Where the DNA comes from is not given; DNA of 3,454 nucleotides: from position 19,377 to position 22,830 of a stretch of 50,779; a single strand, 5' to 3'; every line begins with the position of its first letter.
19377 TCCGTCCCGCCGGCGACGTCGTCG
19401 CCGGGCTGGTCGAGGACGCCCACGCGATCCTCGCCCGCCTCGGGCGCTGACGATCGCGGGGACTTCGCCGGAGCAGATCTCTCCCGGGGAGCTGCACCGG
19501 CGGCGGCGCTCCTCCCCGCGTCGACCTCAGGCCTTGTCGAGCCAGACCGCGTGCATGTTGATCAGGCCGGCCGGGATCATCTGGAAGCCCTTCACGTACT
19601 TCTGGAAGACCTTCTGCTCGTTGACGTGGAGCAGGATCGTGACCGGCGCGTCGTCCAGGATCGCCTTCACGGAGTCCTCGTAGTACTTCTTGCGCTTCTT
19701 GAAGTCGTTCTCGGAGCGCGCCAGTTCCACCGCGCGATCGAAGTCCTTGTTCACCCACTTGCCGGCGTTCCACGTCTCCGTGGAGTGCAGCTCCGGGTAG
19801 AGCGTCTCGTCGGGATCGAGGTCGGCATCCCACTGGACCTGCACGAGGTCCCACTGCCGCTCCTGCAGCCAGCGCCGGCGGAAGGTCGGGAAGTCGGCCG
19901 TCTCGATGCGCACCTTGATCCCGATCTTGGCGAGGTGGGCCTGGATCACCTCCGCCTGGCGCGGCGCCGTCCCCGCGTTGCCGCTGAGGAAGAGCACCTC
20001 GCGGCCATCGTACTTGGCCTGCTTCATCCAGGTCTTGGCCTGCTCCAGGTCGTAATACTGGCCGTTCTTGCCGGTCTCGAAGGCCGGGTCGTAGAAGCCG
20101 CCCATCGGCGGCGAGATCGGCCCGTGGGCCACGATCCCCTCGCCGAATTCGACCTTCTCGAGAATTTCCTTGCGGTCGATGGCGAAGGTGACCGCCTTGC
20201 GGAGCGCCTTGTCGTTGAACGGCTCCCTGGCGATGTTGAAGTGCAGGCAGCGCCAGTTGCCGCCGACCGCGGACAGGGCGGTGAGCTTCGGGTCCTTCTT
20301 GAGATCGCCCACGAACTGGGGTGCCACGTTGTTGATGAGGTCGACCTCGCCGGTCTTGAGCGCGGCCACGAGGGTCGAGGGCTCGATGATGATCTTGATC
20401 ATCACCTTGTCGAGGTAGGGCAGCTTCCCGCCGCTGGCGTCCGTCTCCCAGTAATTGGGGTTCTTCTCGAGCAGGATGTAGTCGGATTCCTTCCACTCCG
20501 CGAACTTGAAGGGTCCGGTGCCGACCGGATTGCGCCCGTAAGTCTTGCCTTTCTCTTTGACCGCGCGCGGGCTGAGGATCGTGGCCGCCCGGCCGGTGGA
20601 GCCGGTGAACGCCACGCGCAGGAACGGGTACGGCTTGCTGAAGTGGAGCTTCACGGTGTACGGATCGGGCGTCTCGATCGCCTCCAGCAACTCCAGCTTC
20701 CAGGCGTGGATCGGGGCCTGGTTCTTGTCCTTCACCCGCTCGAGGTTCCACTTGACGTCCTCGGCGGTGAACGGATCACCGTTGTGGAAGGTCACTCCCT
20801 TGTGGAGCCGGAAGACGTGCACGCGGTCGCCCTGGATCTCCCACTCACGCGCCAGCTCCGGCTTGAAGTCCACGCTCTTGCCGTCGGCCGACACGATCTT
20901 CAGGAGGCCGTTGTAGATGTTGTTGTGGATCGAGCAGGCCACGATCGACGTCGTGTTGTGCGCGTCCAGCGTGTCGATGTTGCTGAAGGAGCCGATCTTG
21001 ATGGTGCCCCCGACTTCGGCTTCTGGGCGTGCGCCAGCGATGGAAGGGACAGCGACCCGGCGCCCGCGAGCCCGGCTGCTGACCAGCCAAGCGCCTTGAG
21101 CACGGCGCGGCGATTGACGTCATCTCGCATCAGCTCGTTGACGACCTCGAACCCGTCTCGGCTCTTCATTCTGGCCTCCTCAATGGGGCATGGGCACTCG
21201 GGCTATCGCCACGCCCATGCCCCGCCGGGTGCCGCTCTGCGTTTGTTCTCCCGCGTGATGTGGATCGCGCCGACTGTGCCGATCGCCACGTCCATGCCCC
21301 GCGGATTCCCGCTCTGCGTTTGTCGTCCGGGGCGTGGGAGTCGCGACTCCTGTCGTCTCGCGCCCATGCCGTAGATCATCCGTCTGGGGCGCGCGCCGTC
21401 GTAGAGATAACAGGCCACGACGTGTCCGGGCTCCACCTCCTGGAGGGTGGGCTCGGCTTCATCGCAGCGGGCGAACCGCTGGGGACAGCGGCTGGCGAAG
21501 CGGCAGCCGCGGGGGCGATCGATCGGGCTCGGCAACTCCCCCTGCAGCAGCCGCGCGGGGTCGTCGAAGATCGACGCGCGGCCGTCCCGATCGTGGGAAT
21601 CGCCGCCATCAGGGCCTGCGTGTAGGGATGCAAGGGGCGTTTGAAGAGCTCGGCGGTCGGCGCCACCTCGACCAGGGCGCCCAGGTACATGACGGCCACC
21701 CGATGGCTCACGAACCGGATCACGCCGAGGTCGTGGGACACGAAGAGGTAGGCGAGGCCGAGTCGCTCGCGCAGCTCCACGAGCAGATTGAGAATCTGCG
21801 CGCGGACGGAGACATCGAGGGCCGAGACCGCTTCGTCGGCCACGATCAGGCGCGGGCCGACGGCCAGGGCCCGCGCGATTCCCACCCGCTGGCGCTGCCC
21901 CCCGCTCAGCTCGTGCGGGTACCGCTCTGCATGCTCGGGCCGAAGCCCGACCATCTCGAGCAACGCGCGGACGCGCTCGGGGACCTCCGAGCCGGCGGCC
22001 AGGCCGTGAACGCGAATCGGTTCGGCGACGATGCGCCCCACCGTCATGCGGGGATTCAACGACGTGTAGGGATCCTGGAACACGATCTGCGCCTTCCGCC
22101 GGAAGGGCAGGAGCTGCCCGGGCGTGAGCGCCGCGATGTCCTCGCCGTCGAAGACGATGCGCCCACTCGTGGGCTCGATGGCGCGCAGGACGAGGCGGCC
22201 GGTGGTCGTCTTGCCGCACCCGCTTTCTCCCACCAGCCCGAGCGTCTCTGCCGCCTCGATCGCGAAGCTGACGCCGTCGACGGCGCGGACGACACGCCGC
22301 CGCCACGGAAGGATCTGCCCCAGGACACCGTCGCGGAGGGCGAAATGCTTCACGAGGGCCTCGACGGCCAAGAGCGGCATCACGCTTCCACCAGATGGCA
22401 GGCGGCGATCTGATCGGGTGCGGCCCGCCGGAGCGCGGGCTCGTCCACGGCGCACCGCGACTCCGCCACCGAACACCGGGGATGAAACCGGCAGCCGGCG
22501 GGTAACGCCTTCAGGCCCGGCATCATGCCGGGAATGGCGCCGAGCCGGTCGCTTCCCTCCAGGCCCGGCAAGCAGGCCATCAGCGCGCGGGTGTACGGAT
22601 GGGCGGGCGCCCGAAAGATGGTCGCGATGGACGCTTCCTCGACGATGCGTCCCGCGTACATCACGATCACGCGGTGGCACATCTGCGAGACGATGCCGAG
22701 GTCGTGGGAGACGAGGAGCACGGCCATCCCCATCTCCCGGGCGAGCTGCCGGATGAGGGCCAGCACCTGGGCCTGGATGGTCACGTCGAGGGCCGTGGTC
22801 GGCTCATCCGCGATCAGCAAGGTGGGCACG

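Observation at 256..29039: Inverted duplication of a low-GC SPFH/prohibitin cassette bracketing about 27 kb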

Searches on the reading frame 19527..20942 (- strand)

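Call 19: search_protein_families(library=pfam, proteins=[window:19527-20942:-], max_evalue=0.0001)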
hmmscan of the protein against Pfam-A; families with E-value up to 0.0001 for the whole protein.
window:19527-20942:- (471 aa): 1 family
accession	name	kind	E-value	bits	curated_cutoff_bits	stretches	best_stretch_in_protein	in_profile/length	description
PF00496.27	SBP_bac_5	-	2.4e-92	310.4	32.4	1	26-389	2-365/368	Bacterial extracellular solute-binding proteins, family 5 Middle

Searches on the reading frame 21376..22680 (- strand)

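Call 19: search_protein_families(library=pfam, proteins=[window:21376-22680:-], max_evalue=0.0001)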
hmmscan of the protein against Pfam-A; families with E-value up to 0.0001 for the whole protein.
window:21376-22680:- (434 aa): 2 families
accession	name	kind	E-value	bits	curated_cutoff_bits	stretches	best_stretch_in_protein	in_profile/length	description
PF00005.33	ABC_tran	-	9.3e-30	104.5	25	1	135-285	2-136/137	ABC transporter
PF08352.17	oligo_HPY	-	2.3e-09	37.9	27.1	1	337-369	1-33/65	Oligopeptide/dipeptide transporter, C-terminal region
